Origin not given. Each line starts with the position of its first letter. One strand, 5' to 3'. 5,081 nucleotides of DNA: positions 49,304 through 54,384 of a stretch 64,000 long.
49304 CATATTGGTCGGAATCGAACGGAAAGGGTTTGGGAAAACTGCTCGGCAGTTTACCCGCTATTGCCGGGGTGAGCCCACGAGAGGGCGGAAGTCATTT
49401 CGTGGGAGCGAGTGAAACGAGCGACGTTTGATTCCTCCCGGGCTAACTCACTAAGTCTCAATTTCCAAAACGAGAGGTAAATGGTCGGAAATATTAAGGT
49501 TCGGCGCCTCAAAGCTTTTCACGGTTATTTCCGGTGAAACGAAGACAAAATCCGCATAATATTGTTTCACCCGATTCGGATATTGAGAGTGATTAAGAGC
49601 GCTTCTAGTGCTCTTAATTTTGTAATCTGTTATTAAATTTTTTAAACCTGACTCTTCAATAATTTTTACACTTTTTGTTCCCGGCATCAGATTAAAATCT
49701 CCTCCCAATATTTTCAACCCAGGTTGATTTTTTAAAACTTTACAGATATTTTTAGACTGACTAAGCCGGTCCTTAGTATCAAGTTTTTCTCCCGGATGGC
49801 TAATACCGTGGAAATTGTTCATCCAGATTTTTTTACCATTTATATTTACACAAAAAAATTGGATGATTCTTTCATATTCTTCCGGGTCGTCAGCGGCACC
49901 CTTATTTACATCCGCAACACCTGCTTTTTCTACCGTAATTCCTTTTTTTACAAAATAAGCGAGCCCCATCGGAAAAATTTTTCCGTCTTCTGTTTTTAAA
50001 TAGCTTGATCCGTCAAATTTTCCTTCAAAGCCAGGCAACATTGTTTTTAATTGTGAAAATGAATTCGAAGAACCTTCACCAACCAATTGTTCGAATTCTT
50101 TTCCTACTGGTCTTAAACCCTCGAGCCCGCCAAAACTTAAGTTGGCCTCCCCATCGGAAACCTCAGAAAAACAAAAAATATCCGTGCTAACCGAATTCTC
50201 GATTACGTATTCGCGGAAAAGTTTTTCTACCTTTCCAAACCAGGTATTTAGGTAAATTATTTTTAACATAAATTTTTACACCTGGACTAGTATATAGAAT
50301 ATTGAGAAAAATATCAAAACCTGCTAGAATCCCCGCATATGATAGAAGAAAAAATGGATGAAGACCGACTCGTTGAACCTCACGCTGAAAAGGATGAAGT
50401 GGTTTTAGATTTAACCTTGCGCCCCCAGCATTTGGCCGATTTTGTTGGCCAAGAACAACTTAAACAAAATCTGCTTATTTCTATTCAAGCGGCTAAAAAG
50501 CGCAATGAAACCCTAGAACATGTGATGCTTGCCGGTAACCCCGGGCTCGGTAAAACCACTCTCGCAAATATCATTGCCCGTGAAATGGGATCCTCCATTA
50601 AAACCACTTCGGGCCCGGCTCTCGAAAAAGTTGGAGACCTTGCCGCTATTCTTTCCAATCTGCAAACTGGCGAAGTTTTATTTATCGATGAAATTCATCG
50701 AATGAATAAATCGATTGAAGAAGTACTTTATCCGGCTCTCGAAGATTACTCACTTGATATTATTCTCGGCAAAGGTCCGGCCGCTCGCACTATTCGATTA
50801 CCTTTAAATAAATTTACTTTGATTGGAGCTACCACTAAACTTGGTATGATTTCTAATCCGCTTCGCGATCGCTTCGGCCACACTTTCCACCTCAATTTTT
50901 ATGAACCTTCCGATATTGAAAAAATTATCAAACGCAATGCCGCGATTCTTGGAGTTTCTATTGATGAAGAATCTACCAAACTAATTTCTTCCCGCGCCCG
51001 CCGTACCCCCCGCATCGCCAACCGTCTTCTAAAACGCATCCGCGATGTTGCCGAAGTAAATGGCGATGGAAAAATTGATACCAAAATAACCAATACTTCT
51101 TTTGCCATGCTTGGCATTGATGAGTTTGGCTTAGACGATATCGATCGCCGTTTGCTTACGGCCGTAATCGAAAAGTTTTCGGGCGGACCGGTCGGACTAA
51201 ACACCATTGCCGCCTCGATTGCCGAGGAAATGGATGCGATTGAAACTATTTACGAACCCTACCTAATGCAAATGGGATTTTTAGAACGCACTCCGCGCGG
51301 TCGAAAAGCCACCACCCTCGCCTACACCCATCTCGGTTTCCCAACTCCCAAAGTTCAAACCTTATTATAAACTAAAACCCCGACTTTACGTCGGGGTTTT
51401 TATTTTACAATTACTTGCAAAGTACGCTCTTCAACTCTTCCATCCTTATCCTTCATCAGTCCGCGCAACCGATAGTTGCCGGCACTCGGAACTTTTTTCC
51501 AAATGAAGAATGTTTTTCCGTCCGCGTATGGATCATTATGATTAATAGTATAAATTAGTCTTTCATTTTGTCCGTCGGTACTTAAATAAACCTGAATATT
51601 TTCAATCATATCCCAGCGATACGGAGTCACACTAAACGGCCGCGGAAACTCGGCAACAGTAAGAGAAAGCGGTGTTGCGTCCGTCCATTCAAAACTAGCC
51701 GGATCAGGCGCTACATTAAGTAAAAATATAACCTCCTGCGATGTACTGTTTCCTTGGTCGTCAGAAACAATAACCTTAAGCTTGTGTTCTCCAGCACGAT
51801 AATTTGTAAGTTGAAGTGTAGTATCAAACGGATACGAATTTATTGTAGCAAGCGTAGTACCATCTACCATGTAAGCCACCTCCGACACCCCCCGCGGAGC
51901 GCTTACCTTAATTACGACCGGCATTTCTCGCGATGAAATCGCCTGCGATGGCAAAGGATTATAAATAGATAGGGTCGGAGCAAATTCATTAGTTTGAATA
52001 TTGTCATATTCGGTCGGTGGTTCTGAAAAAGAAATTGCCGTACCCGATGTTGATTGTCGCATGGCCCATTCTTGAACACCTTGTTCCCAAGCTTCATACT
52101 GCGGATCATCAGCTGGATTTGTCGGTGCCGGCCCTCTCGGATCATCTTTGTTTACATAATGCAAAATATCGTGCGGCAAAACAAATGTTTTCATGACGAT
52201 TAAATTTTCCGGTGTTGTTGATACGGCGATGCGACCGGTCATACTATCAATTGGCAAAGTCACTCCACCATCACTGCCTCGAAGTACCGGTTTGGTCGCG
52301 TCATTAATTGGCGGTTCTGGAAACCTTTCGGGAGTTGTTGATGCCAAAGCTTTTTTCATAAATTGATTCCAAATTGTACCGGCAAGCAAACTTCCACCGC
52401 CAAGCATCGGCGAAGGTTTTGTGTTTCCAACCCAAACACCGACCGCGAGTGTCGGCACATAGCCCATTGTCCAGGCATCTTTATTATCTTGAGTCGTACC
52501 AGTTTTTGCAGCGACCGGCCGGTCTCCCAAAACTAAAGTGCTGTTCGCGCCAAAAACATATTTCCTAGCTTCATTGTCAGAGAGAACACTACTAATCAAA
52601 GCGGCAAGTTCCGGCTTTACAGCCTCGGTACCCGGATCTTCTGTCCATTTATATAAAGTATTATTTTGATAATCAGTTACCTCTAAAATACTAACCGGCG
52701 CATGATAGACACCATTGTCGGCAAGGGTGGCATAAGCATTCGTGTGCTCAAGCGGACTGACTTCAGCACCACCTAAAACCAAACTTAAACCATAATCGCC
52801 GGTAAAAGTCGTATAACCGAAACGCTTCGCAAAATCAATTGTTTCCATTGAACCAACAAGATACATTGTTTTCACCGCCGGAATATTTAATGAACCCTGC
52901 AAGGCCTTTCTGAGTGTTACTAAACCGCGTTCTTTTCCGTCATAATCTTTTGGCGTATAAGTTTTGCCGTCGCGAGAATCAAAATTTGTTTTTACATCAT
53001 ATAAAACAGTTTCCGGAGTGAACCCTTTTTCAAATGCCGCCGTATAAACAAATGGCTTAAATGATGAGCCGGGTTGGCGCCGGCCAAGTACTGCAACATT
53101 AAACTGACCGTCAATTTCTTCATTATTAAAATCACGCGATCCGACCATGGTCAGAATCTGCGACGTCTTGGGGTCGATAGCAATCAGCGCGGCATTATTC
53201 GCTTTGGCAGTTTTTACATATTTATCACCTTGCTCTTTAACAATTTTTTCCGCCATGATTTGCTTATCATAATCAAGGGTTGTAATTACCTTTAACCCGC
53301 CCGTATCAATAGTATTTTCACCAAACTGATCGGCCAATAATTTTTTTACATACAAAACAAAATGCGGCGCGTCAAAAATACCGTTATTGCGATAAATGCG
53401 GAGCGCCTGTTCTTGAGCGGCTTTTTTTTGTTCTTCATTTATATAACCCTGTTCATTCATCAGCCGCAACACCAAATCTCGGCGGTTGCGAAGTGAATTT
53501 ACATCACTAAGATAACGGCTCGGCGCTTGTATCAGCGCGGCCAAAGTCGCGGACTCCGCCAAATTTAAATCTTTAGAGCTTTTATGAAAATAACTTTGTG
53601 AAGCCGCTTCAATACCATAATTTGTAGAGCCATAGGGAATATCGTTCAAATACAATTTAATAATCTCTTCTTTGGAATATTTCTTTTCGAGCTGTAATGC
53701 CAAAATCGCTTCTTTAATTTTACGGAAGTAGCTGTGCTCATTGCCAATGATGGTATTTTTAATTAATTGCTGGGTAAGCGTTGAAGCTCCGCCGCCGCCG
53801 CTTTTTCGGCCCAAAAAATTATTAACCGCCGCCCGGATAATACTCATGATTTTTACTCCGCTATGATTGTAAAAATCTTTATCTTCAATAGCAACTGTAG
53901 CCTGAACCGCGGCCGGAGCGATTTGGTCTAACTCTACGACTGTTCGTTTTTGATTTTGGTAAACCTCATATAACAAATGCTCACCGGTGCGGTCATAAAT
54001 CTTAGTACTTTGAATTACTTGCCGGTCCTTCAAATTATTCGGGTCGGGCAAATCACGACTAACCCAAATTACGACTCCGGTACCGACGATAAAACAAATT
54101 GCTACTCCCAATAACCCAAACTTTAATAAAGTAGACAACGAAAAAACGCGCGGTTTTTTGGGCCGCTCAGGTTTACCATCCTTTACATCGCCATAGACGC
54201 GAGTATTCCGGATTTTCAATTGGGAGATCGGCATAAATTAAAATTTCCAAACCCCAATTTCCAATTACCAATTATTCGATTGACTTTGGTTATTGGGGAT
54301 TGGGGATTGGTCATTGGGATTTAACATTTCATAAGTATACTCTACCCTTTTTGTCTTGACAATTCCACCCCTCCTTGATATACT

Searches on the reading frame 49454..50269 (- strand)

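Call 28: search_protein_families(library=pfam, proteins=[window:49454-50269:-], max_evalue=0.001)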
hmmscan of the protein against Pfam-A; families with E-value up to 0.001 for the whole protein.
window:49454-50269:- (272 aa): 1 family
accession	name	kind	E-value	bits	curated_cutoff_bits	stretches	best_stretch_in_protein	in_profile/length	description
PF03372.29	Exo_endo_phos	-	4.4e-05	23.8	24.5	1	8-263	4-225/225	Endonuclease/Exonuclease/phosphatase family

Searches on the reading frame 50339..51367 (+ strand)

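Call 28: search_protein_families(library=pfam, proteins=[window:50339-51367:+], max_evalue=0.001)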
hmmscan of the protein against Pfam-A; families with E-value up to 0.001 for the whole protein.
window:50339-51367:+ (343 aa): 14 families
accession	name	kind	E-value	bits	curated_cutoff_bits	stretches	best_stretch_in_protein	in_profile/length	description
PF05496.18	RuvB_N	-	1.9e-76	255.6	27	1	27-185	1-159/159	Holliday junction DNA helicase RuvB P-loop domain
PF17864.7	AAA_lid_4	-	4.5e-25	87.6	27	1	188-261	1-74/74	RuvB AAA lid domain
PF05491.19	RuvB_C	-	7.9e-24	83.8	24.7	1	262-332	1-71/72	RuvB C-terminal winged helix domain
PF00004.35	AAA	-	7.3e-20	72.2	21.2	1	62-185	1-129/131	ATPase family associated with various cellular activities (AAA)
PF07728.20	AAA_5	-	8.6e-11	42.4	22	1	61-179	1-139/139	AAA domain (dynein-related subfamily)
PF06068.19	TIP49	-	8.2e-06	25.7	23.8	1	33-89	24-80/347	TIP49 P-loop domain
PF20720.3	nSTAND3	-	1.1e-05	25.7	27.2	1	49-118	7-73/155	Novel STAND NTPase 3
PF01078.27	Mg_chelatase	-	1.9e-05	24.6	20.3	0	32-80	2-43/207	Magnesium chelatase, subunit ChlI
PF13191.12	AAA_16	-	5.9e-05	24.1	32.6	0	35-86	2-51/167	AAA ATPase domain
PF00493.29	MCM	-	7.4e-05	22.4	23.3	0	36-141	27-152/224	MCM P-loop domain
PF00910.28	RNA_helicase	-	0.00017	22.5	21.5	1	62-130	1-71/105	RNA helicase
PF00158.32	Sigma54_activat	-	0.00018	21.7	20.2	0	48-82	11-45/168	Sigma-54 interaction domain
PF05673.19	DUF815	-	0.0002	21.1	23.8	0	29-119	24-116/249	Protein of unknown function (DUF815)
PF14532.12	Sigma54_activ_2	-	0.00087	20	25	0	60-134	22-93/138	Sigma-54 interaction domain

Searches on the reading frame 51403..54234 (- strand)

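Call 28: search_protein_families(library=pfam, proteins=[window:51403-54234:-], max_evalue=0.001)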
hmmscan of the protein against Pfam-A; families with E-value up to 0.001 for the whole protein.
window:51403-54234:- (944 aa): 3 families
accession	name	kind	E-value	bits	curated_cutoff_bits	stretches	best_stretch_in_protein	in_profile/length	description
PF00912.28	Transgly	-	4.5e-58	196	27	1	87-259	4-177/178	Transglycosylase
PF00905.27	Transpeptidase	-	2.2e-28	99.8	22.1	1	350-626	3-298/299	Penicillin binding protein transpeptidase domain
PF17957.7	Big_7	-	3.6e-09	37.6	24.1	1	753-821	1-70/70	Bacterial Ig domain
